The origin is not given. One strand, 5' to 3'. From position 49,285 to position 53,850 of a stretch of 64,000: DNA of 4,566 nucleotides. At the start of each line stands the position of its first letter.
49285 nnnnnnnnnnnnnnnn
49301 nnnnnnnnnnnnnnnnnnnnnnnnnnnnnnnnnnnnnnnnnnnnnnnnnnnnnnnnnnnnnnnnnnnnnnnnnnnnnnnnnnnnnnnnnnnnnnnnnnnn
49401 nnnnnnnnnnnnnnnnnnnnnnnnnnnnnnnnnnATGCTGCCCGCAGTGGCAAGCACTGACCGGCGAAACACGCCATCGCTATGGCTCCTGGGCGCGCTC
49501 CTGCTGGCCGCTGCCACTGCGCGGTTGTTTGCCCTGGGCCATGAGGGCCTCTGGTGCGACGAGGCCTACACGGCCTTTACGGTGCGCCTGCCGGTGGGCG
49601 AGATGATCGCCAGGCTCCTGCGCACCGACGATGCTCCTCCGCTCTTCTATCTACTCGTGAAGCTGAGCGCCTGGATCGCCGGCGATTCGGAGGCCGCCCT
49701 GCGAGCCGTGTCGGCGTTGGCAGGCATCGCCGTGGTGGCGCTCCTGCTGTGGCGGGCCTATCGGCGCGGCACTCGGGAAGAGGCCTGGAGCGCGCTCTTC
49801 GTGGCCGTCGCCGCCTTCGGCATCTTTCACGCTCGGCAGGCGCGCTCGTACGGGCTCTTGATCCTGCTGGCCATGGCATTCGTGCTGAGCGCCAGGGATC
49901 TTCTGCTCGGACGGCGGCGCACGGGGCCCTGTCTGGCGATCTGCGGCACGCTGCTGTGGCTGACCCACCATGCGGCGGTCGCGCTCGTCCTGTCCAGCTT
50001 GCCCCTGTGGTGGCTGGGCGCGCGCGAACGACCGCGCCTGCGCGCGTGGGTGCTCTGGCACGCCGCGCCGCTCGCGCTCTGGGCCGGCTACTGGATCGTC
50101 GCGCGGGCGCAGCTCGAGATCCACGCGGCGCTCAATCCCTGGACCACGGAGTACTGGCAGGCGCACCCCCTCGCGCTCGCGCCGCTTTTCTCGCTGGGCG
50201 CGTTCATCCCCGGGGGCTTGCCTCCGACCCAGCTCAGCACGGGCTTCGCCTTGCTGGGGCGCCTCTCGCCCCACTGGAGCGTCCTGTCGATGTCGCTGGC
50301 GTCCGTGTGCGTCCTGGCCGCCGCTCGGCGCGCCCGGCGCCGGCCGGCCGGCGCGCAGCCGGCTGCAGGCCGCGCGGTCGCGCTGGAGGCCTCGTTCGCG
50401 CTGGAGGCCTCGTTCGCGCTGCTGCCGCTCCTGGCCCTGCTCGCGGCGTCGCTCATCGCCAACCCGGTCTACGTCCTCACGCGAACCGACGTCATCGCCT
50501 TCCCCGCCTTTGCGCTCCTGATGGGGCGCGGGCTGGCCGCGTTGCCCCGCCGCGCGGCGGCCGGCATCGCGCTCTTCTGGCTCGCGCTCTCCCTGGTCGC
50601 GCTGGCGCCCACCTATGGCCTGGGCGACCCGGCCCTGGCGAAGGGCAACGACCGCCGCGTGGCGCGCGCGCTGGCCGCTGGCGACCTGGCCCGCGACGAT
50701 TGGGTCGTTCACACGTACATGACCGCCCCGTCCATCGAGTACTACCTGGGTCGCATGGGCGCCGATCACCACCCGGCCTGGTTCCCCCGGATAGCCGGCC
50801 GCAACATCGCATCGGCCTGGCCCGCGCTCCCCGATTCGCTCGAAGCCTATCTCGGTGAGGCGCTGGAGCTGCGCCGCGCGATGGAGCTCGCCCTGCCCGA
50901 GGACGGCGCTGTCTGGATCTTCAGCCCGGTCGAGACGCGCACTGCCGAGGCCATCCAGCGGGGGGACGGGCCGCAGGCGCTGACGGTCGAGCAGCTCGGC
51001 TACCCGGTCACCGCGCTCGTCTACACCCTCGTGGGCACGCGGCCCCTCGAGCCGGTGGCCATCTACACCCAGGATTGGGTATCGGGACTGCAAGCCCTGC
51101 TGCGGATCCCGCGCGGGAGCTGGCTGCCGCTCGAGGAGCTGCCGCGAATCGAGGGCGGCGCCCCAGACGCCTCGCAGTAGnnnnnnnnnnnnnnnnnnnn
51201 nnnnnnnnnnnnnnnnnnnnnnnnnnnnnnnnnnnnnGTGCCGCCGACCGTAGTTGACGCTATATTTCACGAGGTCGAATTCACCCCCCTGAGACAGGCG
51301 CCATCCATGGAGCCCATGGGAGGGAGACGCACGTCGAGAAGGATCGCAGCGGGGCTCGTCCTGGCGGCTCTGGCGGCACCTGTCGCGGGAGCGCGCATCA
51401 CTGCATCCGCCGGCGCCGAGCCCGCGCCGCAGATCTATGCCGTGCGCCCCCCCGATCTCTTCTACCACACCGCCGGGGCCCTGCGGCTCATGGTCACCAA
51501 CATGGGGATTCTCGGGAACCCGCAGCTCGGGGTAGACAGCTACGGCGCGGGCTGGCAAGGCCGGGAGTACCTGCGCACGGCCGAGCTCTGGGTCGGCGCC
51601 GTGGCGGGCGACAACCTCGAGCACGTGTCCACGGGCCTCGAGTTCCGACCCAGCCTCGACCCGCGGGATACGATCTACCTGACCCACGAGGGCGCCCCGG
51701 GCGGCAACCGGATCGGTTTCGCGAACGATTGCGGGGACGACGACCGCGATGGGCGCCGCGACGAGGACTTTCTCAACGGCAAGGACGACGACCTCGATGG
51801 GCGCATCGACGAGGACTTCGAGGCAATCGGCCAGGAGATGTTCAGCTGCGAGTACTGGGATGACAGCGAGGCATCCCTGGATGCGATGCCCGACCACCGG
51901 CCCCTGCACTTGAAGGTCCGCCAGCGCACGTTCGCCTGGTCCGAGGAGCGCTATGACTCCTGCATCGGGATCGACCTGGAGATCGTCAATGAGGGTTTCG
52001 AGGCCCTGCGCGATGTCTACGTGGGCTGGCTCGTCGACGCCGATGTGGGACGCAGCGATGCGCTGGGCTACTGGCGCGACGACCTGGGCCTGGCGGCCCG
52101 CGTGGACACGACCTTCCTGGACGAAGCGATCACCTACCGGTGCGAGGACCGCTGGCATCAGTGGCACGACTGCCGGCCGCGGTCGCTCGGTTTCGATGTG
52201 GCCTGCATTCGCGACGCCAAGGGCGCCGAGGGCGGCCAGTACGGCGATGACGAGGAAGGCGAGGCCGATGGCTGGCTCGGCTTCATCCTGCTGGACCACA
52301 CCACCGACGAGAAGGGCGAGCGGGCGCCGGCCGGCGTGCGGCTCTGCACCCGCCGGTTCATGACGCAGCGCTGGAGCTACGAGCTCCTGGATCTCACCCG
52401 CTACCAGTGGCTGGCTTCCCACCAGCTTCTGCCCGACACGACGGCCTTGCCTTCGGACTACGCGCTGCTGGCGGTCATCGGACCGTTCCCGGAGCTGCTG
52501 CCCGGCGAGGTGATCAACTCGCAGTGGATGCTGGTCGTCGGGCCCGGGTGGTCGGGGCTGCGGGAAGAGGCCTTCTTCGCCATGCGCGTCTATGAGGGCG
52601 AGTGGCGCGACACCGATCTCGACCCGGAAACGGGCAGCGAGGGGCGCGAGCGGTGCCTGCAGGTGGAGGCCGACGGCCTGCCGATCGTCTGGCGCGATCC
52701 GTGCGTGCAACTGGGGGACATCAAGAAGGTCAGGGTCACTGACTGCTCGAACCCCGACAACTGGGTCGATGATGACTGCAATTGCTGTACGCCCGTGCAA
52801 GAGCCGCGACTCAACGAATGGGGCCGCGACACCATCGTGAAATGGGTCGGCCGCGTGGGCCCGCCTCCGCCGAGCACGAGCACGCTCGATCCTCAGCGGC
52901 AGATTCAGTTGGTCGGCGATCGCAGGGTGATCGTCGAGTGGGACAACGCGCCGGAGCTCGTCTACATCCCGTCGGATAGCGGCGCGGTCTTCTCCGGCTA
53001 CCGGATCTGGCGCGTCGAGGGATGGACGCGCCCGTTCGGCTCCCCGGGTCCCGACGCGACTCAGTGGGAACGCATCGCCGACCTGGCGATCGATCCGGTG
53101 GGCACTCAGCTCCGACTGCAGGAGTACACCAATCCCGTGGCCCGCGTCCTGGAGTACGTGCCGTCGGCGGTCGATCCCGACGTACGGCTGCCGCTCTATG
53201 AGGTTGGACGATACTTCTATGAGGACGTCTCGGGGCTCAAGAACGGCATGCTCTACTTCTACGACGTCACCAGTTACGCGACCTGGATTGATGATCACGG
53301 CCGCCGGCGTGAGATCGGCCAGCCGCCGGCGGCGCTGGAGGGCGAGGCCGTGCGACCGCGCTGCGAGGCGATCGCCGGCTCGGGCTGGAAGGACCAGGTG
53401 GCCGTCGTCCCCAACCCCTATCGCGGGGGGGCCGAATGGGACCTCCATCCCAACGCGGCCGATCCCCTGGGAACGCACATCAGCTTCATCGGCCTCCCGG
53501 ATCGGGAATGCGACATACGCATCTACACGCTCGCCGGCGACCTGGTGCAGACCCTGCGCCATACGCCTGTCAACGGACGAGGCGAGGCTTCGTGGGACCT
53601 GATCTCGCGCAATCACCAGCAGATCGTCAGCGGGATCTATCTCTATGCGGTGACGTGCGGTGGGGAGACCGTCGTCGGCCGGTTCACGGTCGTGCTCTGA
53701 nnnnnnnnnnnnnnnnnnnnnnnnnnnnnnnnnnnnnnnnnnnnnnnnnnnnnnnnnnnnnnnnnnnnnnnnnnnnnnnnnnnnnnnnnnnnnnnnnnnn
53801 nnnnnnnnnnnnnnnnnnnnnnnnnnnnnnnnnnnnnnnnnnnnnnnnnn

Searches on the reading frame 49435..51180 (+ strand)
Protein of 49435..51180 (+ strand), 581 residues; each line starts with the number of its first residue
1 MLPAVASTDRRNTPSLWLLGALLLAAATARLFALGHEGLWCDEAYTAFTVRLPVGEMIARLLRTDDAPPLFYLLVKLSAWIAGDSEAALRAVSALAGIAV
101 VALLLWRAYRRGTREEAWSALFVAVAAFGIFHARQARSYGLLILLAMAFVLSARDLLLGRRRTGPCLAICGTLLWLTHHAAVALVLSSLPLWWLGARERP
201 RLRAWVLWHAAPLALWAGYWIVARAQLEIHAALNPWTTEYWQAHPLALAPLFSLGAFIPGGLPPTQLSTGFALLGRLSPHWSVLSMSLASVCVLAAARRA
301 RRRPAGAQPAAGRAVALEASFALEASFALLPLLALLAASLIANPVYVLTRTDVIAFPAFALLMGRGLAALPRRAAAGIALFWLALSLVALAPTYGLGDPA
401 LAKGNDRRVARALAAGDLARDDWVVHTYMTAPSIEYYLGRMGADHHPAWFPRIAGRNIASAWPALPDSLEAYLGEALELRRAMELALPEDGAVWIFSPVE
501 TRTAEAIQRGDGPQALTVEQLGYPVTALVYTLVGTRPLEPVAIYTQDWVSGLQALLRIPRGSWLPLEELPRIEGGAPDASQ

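Call 19: search_protein_families(library=pfam, proteins=[window:49435-51180:+], max_evalue=0.001)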
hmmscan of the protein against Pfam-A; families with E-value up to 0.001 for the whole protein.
window:49435-51180:+ (581 aa): 0 families

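Call 43: search_protein_families(library=ncbifam, proteins=[window:49435-51180:+], max_evalue=0.01)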
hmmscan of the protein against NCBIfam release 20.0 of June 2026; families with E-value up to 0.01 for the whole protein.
window:49435-51180:+ (581 aa): 1 family
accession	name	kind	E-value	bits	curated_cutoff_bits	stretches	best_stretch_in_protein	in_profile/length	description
TIGR03663.1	TIGR03663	subfamily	1.6e-06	27.4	126.25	1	20-155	5-139/435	flippase activity-associated protein Agl23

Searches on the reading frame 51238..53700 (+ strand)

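Call 19: search_protein_families(library=pfam, proteins=[window:51238-53700:+], max_evalue=0.001)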
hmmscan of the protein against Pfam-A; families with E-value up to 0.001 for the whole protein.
window:51238-53700:+ (820 aa): 0 families

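Call 43: search_protein_families(library=ncbifam, proteins=[window:51238-53700:+], max_evalue=0.01)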
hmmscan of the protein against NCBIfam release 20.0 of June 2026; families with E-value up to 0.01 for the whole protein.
window:51238-53700:+ (820 aa): 1 family
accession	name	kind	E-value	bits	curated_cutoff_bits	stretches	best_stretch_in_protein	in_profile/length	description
NF052228.1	T9SS_PorZ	equivalog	0.0023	16.4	260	1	748-819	688-756/757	type IX secretion system anionic LPS delivery protein PorZ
